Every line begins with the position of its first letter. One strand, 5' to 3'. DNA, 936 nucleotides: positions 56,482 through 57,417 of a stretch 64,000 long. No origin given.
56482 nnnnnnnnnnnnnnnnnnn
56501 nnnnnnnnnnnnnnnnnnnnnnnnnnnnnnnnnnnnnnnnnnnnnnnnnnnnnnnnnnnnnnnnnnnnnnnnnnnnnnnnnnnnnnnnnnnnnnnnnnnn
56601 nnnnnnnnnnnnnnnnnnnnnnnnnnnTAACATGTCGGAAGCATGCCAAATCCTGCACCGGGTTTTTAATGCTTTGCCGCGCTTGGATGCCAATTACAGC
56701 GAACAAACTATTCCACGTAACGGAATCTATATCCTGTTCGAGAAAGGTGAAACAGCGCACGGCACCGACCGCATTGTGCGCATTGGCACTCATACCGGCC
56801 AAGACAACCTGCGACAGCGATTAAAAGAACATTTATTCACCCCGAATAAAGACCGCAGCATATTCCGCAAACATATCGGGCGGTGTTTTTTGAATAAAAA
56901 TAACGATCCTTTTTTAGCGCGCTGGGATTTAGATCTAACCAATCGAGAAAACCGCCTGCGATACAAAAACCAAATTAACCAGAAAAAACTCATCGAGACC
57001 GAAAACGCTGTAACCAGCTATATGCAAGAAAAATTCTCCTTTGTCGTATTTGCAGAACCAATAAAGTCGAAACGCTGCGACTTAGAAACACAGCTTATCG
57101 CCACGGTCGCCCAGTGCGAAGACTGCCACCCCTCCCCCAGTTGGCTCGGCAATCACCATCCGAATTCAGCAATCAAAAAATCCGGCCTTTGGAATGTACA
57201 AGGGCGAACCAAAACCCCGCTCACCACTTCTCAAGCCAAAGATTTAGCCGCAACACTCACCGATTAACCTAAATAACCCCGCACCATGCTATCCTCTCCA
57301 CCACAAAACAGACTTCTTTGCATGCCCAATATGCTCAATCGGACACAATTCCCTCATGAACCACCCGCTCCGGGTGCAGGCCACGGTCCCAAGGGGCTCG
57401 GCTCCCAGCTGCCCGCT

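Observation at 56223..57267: Two-gene module: DUF6884-like protein translationally coupled to a GIY-YIG nuclease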

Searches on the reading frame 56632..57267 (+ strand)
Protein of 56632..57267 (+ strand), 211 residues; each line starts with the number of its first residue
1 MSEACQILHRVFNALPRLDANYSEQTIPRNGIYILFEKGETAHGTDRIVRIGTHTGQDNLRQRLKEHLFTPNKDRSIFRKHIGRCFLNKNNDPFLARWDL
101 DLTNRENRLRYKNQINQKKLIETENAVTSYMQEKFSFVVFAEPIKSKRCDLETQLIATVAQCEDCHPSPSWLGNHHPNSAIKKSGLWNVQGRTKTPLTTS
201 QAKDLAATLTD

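Call 3: search_protein_families(library=pfam, proteins=[window:56632-57264:+], max_evalue=1)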
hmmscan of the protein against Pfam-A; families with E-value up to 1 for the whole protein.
window:56632-57264:+ (211 aa): 4 families
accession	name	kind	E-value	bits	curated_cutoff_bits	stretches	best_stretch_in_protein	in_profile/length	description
PF20815.3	GIY_YIG_2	-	0.0098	16.3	22.4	1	56-157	40-127/153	GIY-YIG catalytic domain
PF13319.11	DUF4090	-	0.043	14.5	22.7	1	46-77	49-81/84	Protein of unknown function (DUF4090)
PF01541.30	GIY-YIG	-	0.074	13.8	22.6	0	30-78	2-41/78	GIY-YIG catalytic domain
PF01986.22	DUF123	-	0.24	12.3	25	1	50-134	10-75/95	Domain of unknown function DUF123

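Call 4: search_protein_families(library=ncbifam, proteins=[window:56632-57264:+], max_evalue=1)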
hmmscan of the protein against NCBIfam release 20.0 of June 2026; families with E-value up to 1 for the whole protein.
window:56632-57264:+ (211 aa): 1 family
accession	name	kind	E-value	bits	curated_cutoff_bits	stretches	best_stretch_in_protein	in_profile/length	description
NF050008.1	ssr1528_fam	equivalog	0.0063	16.9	130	1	45-77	48-81/86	small RNA NsiR4-regulated ssr1528 family protein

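Call 6: search_protein_families(library=padloc, proteins=[window:56632-57264:+], max_evalue=1)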
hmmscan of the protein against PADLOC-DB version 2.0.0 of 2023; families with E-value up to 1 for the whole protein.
window:56632-57264:+ (211 aa): 5 families
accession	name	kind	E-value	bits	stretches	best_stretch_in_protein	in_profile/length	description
PDLC04713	PDC-M57B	-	7.4e-87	288.4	1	1-208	1-208/211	-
PDLC04714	PDC-M57B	-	4.7e-22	76.8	1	16-190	25-213/238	-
PDLC04925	PDC-S14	-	0.0052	13.8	1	23-74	56-100/301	-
PDLC04923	PDC-S14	-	0.017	12.2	1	23-69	64-106/320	-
PDLC01585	Csm3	-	0.026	12.1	1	35-82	69-111/206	"CAS-III-A,CAS-III-D; effector_G7"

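Call 7: search_protein_families(library=phrogs, proteins=[window:56632-57264:+], max_evalue=1)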
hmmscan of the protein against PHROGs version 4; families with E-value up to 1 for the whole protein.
window:56632-57264:+ (211 aa): 0 families

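Call 13: find_encoding_contigs(protein=window:56632-57267:+, flank=10000, max_places=10)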
Protein window:56632-57267:+ (211 aa): 3 contigs read that carry it; 1 place shown.
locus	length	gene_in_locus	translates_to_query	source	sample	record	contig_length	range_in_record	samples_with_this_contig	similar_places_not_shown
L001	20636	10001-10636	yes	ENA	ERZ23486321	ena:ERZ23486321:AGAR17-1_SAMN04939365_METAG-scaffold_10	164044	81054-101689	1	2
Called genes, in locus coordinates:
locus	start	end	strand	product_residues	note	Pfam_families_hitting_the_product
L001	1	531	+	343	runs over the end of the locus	PF01555:N6_N4_Mtase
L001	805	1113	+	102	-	-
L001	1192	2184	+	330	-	-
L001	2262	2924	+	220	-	PF04264:YceI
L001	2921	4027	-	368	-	PF01595:CNNM, PF00571:CBS (faint)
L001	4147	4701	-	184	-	PF00132:Hexapep (weak), PF25087:GMPPB_C (faint), PF25084:LbH_EIF2B (weak)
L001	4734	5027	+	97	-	PF09526:DUF2387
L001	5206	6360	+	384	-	PF02790:COX2_TM, PF00116:COX2, PF00034:Cytochrom_C, PF13442:Cytochrome_CBB3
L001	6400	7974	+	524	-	PF00115:COX1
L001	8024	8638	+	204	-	PF04442:CtaG_Cox11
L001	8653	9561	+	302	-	PF00510:COX3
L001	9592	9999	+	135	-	PF21818:DUF6884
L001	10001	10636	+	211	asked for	PF26468:GIY_YIG_3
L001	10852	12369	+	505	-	-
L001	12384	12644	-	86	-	PF11137:DUF2909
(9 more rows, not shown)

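Call 14: find_homologous_proteins(query=window:56632-57264:+)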
Query window:56632-57264:+ (211 aa): 3470 proteins with E <= 0.001 among 3550 candidates; the best 120 are listed.
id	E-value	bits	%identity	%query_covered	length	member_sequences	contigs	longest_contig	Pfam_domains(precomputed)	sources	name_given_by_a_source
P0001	1.4e-139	480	99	100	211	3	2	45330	PF26468.1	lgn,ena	-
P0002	1.6e-85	304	67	99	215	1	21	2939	PF26468.1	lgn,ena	-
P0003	2.3e-71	258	55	93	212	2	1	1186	PF26468.1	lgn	-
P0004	3.6e-71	257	54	100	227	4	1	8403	PF26468.1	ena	-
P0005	3.1e-70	254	50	97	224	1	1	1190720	PF26468.1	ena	-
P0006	4.5e-70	253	52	99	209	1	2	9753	PF26468.1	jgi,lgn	-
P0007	1.1e-69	252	56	98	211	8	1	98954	PF26468.1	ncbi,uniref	ncbi:hypothetical protein [Sulfitobacter sp. 1A13679]|uniref:hypothetical protein n=1 Tax=Sulfitobac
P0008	1.4e-69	252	54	97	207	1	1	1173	PF26468.1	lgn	-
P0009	1.5e-69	252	55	97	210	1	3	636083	PF26468.1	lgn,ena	-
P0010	1.7e-69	252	53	100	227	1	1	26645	PF26468.1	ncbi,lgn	-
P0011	1.9e-69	251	55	96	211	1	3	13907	PF26468.1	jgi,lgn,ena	jgi:hypothetical protein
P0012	2.0e-69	251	57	91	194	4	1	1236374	PF26468.1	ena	-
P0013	2.6e-69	251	56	95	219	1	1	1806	PF26468.1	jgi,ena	-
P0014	2.8e-69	251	55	100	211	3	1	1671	PF26468.1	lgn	-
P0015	7.0e-69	249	53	99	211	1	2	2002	PF26468.1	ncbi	-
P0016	8.5e-69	249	52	97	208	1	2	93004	PF26468.1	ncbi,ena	-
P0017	9.8e-69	249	54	100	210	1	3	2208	PF26468.1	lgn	-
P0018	1.1e-68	249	53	96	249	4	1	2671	PF26468.1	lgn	-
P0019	1.6e-68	248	55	91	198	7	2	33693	PF26468.1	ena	-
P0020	1.8e-68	248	53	97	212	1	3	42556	PF26468.1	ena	-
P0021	2.3e-68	248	54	98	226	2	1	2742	PF26468.1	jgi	-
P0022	3.0e-68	247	53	99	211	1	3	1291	PF26468.1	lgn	-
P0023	5.5e-68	247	53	100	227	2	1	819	PF26468.1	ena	-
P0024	6.1e-68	246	56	91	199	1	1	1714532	PF26468.1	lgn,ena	-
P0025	6.5e-68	246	51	97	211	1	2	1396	PF26468.1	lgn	-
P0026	7.3e-68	246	52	97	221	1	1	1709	PF26468.1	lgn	-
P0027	1.1e-67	246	54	98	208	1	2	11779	PF26468.1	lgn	-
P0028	1.2e-67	245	54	94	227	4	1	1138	PF26468.1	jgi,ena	jgi:hypothetical protein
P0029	1.4e-67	245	54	98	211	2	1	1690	PF26468.1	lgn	-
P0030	1.8e-67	245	54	100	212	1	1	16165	PF26468.1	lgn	-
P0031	2.0e-67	245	53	99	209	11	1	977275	PF26468.1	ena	-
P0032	2.3e-67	245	55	99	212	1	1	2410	PF26468.1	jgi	-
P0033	2.5e-67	244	51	97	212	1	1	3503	PF26468.1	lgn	-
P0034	3.4e-67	244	51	99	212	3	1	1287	PF26468.1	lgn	-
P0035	3.9e-67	244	55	97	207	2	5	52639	PF26468.1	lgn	-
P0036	6.4e-67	243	56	91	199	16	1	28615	PF26468.1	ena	-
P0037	8.3e-67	243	52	97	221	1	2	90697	PF26468.1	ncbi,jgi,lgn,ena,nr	ncbi:MAG: hypothetical protein RBT65_00905 [Methanolobus sp.]|jgi:hypothetical protein|nr:hypothetic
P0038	1.0e-66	242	54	91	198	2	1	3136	PF26468.1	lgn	-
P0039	1.1e-66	242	54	99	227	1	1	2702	PF26468.1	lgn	-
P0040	1.4e-66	242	55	94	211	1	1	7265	PF26468.1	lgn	-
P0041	1.5e-66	242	52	99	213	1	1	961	PF26468.1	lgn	-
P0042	1.6e-66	242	56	99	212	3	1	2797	PF26468.1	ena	-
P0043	1.8e-66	242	51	99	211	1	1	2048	PF26468.1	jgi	-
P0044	2.3e-66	241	53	97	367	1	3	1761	PF00334.25,PF26468.1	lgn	-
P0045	2.4e-66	241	53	97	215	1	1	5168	PF26468.1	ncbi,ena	-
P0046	2.6e-66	241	52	99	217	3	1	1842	PF26468.1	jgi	jgi:hypothetical protein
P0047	3.2e-66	241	53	97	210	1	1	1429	PF26468.1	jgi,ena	-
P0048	3.2e-66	241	52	99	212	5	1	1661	PF26468.1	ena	-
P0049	3.6e-66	241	52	97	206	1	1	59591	PF26468.1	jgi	jgi:hypothetical protein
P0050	3.8e-66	241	51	100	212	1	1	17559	PF26468.1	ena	-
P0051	4.8e-66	240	53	94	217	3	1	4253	PF26468.1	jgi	-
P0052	5.0e-66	240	55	91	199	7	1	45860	PF26468.1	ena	-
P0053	5.1e-66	240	54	97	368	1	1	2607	PF26468.1,PF21818.4,PF03883.21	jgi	-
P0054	5.2e-66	240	53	98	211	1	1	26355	PF26468.1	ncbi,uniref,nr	ncbi:hypothetical protein KTN05_14835 [Paracoccus sp. Z118]|uniref:hypothetical protein n=1 Tax=Para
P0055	5.7e-66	240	51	97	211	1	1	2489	PF26468.1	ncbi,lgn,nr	ncbi:MAG: hypothetical protein K8R48_09450 [Alphaproteobacteria bacterium]|nr:hypothetical protein [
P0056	6.8e-66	240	55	98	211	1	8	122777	PF26468.1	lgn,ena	-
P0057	8.9e-66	239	51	97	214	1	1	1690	PF26468.1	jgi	-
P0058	9.3e-66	239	51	99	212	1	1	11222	PF26468.1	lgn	-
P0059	1.0e-65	239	50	97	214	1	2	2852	PF26468.1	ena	-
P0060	1.2e-65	239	53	99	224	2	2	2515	PF26468.1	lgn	-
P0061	1.3e-65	239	53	98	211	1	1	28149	PF26468.1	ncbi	-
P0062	1.3e-65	239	55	97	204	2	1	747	PF26468.1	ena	-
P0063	1.4e-65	239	52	95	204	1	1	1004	PF26468.1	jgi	jgi:hypothetical protein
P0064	1.4e-65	239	53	91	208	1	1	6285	PF26468.1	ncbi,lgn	-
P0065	1.4e-65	239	52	100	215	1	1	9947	PF26468.1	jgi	-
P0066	1.6e-65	238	54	93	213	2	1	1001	PF26468.1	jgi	jgi:hypothetical protein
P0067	1.8e-65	238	50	99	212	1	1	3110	PF26468.1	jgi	-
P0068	2.1e-65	238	55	97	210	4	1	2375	PF26468.1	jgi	jgi:hypothetical protein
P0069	2.2e-65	238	50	100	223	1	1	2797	PF26468.1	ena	-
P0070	2.3e-65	238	53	99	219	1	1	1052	PF26468.1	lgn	-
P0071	2.3e-65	238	51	99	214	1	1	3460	PF26468.1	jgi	jgi:hypothetical protein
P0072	2.4e-65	238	54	91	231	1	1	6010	PF26468.1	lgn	-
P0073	2.5e-65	238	53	99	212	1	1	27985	PF26468.1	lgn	-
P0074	2.6e-65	238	55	89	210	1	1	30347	PF26468.1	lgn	-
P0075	2.8e-65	238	51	99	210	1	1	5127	PF26468.1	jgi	jgi:hypothetical protein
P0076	2.9e-65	238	53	99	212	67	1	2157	PF26468.1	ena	-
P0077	3.1e-65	238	51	97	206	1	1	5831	PF26468.1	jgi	jgi:hypothetical protein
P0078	3.4e-65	237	52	96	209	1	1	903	PF26468.1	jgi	jgi:hypothetical protein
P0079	3.4e-65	237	53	96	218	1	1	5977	PF26468.1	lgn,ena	-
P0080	3.4e-65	237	53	99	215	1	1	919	PF26468.1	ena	-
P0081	3.9e-65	237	56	92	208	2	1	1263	PF26468.1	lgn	-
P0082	4.8e-65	237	52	99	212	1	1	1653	PF26468.1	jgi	jgi:hypothetical protein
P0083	4.9e-65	237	53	99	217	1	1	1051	PF26468.1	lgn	-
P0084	5.1e-65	237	50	96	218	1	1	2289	PF26468.1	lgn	-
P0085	6.3e-65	237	52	97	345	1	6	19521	PF26468.1,PF21818.4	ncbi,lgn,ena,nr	ncbi:MAG: hypothetical protein Q7U35_06795 [Methanobacteriaceae archaeon]|nr:hypothetical protein [M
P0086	6.4e-65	237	52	99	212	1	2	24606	PF26468.1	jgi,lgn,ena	-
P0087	6.5e-65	237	52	97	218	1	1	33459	PF26468.1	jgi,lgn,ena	-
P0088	7.7e-65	236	51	99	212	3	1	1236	PF26468.1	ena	-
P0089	7.8e-65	236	51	98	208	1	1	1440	PF26468.1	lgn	-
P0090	7.9e-65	236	54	98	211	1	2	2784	PF26468.1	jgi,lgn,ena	-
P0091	8.7e-65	236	52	97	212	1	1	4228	PF26468.1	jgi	-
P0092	9.1e-65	236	52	98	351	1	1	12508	PF26468.1,PF21818.4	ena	-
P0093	9.8e-65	236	51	96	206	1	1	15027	PF26468.1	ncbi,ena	-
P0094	9.9e-65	236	52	99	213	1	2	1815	PF26468.1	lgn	-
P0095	9.9e-65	236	51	100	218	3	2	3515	PF26468.1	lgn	-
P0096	1.0e-64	236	52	99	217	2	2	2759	PF26468.1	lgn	-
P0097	1.1e-64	236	52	99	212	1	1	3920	PF26468.1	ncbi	-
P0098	1.1e-64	236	50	100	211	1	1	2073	PF26468.1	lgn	-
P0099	1.1e-64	236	52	98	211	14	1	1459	PF26468.1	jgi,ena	jgi:hypothetical protein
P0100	1.3e-64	236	53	97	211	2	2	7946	PF26468.1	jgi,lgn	-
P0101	1.4e-64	235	52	99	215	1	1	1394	PF26468.1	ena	-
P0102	1.4e-64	235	53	100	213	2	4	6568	PF26468.1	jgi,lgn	jgi:hypothetical protein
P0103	1.5e-64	235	53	99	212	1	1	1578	PF26468.1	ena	-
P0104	1.6e-64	235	51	99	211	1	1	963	PF26468.1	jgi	-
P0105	1.7e-64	235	50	100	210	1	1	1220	PF26468.1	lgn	-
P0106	1.9e-64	235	53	96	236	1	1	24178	PF26468.1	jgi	jgi:hypothetical protein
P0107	1.9e-64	235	50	100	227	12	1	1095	PF26468.1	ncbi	-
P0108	2.0e-64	235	52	98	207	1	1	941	PF26468.1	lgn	-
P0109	2.1e-64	235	53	90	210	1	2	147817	PF26468.1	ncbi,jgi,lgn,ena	-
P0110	2.2e-64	235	50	99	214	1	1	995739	PF26468.1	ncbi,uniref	ncbi:hypothetical protein [Methanococcoides sp. LMO-2]|uniref:GIY-YIG domain-containing protein n=1 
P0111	2.2e-64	235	53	97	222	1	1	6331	PF26468.1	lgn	-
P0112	2.3e-64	235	51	95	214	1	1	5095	PF26468.1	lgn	-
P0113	2.5e-64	235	52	94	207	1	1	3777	PF26468.1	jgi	jgi:hypothetical protein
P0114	2.5e-64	235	52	99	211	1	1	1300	PF26468.1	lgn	-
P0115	2.5e-64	235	52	97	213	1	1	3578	PF26468.1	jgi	-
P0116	2.5e-64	235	55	94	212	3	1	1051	PF26468.1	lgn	-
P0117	2.6e-64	235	51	97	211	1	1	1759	PF26468.1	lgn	-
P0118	2.7e-64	234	52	97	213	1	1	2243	PF26468.1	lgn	-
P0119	2.8e-64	234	53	99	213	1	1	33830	PF26468.1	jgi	-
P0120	3.0e-64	234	53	97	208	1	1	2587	PF26468.1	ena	-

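Call 18: find_related_loci(query=A1, collection=genome_contigs, flank=10000)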
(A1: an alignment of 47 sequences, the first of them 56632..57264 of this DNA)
Query A1 (211 aa) in genome_contigs; peptide patterns used: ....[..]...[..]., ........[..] (x = any residue, [..] = any of these).
458 stretches matched a pattern; 451 encode a relative of the query (tblastn E <= 1e-3); the best 80 are kept; 80 distinct loci.
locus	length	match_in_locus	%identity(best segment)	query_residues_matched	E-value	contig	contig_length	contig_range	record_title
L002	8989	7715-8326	57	1-207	3e-76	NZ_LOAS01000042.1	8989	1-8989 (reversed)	Aliiruegeria sabulilitoris strain GJMS-35 contig42, whole genome shotgun sequence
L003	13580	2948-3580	53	1-211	5e-76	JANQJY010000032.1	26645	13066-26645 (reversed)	MAG: Rickettsiales bacterium isolate PL25a_bin.132 k99_3627345, whole genome shotgun sequence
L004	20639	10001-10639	54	1-211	4e-75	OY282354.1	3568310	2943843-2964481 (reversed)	MAG: uncultured Gammaproteobacteria bacterium isolate b1fdf0bb-5270-493a-8425-87954a876b58 genome assembly, chromosome:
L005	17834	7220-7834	52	1-205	1e-74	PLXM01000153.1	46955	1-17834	MAG: Rhodospirillales bacterium isolate palsa_926 73.20120700_P3D.447_contig_87491, whole genome shotgun sequence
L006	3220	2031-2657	51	1-209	2e-73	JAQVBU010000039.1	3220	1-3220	MAG: Alphaproteobacteria bacterium isolate STD2_72 NODE_149653_length_3220_cov_13.831555_Sandtown_D2, whole genome shotg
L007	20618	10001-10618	55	1-201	3e-73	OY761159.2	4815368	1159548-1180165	MAG: Candidatus Binatia bacterium isolate a3054953-5fa8-48fb-90a5-e173aac96f7a genome assembly, chromosome: 1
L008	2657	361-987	53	1-209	3e-74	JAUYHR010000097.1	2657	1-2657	MAG: Nanoarchaeota archaeon isolate C24_maxbin.164_sub C24_k141_69431, whole genome shotgun sequence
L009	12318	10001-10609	53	1-206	1e-72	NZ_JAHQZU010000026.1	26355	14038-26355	Paracoccus sp. Z118 scaffold_26_length=26356, whole genome shotgun sequence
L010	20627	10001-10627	53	1-209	3e-72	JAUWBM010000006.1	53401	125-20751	MAG: Thermoplasmatota archaeon isolate CSMAG_1320 CSMAG_1320_k141_977769_length_53401_cov_15.9876, whole genome shotgun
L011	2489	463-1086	50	1-208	1e-73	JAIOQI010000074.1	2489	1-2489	MAG: Alphaproteobacteria bacterium isolate LakeFargette_0920_ALND_MAG_58_11 LacPavin_0920_ALND_scaffold_953139, whole ge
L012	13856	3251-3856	55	1-205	8e-72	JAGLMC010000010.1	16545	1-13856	MAG: Alphaproteobacteria bacterium isolate RS_5_43 ROV157_5.bin.43.fa_10, whole genome shotgun sequence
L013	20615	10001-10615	52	1-205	7e-72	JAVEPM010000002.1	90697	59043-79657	MAG: Methanolobus sp. isolate BF_dRep_2 scaffold_407_c1_biofilm_2017, whole genome shotgun sequence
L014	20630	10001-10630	51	1-210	4e-71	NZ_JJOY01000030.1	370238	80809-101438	Methanosarcina sp. 2.H.T.1A.6 scaffold6_1_size370918-refined, whole genome shotgun sequence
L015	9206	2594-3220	51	1-209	5e-70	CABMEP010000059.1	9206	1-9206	uncultured archaeon isolate LFW-242_1 genome assembly, contig: LFW2421_62, whole genome shotgun sequence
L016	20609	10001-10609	52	1-203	4e-70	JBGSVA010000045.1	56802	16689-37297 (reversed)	MAG: Thermodesulfobacteriota bacterium isolate JTS-AC446 k141_1852835, whole genome shotgun sequence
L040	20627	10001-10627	49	1-209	6e-68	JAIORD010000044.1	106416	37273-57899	MAG: Methanococcoides sp. isolate SMBSF09 20072_Bin_1_contigs_1_c_000000000020, whole genome shotgun sequence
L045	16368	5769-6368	50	1-200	8e-68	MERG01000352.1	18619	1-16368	MAG: Betaproteobacteria bacterium RIFCSPLOWO2_12_FULL_62_13 rifcsplowo2_12_scaffold_4977, whole genome shotgun sequence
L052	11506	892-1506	50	1-205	6e-67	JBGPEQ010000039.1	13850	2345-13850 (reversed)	MAG: Dongiaceae bacterium isolate OBJ_0618_7090110_87 k141_7936965_length_13850_cov_43.8847, whole genome shotgun sequen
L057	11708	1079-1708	49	1-210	1e-66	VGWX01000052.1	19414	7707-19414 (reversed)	MAG: Nitrospira sp. isolate K_DeepCast_150m_m2_200 K_DeepCast_150m_m2_200_Ga0194126_10005156, whole genome shotgun seque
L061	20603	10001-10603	49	5-205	1e-66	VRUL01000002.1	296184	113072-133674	MAG: Planctomycetota bacterium isolate MohnsGC08_bin191 NODE_2_length_296184_cov_46.599270, whole genome shotgun sequenc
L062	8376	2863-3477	49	1-205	2e-66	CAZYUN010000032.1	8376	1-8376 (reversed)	MAG TPA_asm: uncultured Gammaproteobacteria bacterium isolate SRP192927_co2_823 genome assembly, contig: NODE_17692_leng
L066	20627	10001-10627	49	1-209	4e-66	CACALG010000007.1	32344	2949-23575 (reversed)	uncultured marine group III euryarchaeote isolate AG-343-N02 genome assembly, contig: AG-343-N02_NODE_7, whole genome sh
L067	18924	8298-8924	49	1-209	4e-66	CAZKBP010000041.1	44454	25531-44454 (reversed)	MAG TPA_asm: uncultured Cytophagaceae bacterium isolate SRP128890_co1_134 genome assembly, contig: NODE_1446_length_4445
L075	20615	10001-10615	50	5-209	6e-66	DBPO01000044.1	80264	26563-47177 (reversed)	MAG TPA_asm: Verrucomicrobia bacterium UBA1418 UBA1418_contig_12102, whole genome shotgun sequence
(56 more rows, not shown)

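Call 22: predict_structure(alignment_id=A1)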
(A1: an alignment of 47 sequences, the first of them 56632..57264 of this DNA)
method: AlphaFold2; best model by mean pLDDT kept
length: 211 residues; sequences in the alignment: 47
mean_pLDDT: 94.3   pTM: 0.89
mean pLDDT of the five models: 94.3, 93.8, 92.6, 92.4, 91.9
residues with pLDDT >= 90: 184; 70-90: 25; 50-70: 2; < 50: 0
segments of 3 or more residues with pLDDT < 50: none
pLDDT, mean of each block of 10 residues (from residue 1): 92 95 91 97 97 92 88 92 98 96 91 93 97 96 96 98 95 97 94 96 95 69
secondary structure, 60 per line:
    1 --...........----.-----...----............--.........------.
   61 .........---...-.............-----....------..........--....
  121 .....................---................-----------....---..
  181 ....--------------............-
elements in order: H3-13 E31-42 E45-53 H60-69 H77-89 H95-98 H105-114 H117-134 E135-141 H145-160 H172-175 H179-184 H199-210

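Call 26: fold_search(model_id=the predicted structure, library=pdb)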
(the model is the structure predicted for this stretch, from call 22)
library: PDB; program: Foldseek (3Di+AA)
matches with E <= 10: 41; with E <= 0.001: 0
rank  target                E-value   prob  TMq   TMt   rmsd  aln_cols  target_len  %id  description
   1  6uvn_D                9.8e-01  0.01  0.12  0.08  20.4       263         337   11  CryoEM structure of VcCascasde-TniQ complex (released 2020-01-29)
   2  8fuk_F                1.0e+00  0.02  0.12  0.10  20.7       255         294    8  V. cholerae TniQ-Cascade complex with Type III-B crRNA (released 2024-01-24)
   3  7elm_C                1.1e+00  0.02  0.14  0.11  19.1       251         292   10  Structure of Csy-AcrIF24 (released 2022-04-20)
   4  6lnc_B                1.8e+00  0.03  0.11  0.09  14.6       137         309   12  CryoEM structure of Cascade-TniQ complex (released 2020-02-19)
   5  8k0k_C                2.4e+00  0.01  0.13  0.11  18.5       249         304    9  Crystal structure of Csy complex (released 2024-07-10)
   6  7yhs_I                2.5e+00  0.01  0.14  0.10  19.7       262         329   10  Structure of Csy-AcrIF4-dsDNA (released 2023-03-29)
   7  22za_A                2.8e+00  0.02  0.13  0.09  14.7       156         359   11  crystal structures of RipN from Ralstonia solanacearum (released 2026-03-11)
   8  8jdi_C                3.0e+00  0.01  0.14  0.11  19.4       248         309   12  Crystal structure of Cas7-AcrIF25 complex (released 2024-05-29)
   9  1ic8_A                3.4e+00  0.02  0.12  0.14  15.0       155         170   13  HEPATOCYTE NUCLEAR FACTOR 1A BOUND TO DNA : MODY3 GENE PRODUCT (released 2002-11-27)
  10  1yd6_A                3.8e+00  0.16  0.26  0.52   6.3       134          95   13  Crystal structure of the GIY-YIG N-terminal endonuclease domain of UvrC from Bacillus caldotenax (released 2005-03-01)
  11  7elm_G                4.2e+00  0.01  0.14  0.10  19.7       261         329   11  Structure of Csy-AcrIF24 (released 2022-04-20)
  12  6lnb_F                4.4e+00  0.01  0.11  0.08  20.9       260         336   12  CryoEM structure of Cascade-TniQ-dsDNA complex (released 2020-02-19)
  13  1yd6_B                4.7e+00  0.15  0.26  0.57   6.2       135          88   12  Crystal structure of the GIY-YIG N-terminal endonuclease domain of UvrC from Bacillus caldotenax (released 2005-03-01)
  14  6w1x_C                5.3e+00  0.01  0.12  0.10  19.5       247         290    8  Cryo-EM structure of anti-CRISPR AcrIF9, bound to the type I-F crRNA-guided CRISPR surveillance complex (released 2020-05-13)
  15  7br2_B                5.6e+00  0.01  0.12  0.08  16.2       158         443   11  BT4096 a gut microbial diltiazem-metabolizing enzyme (released 2020-05-06)
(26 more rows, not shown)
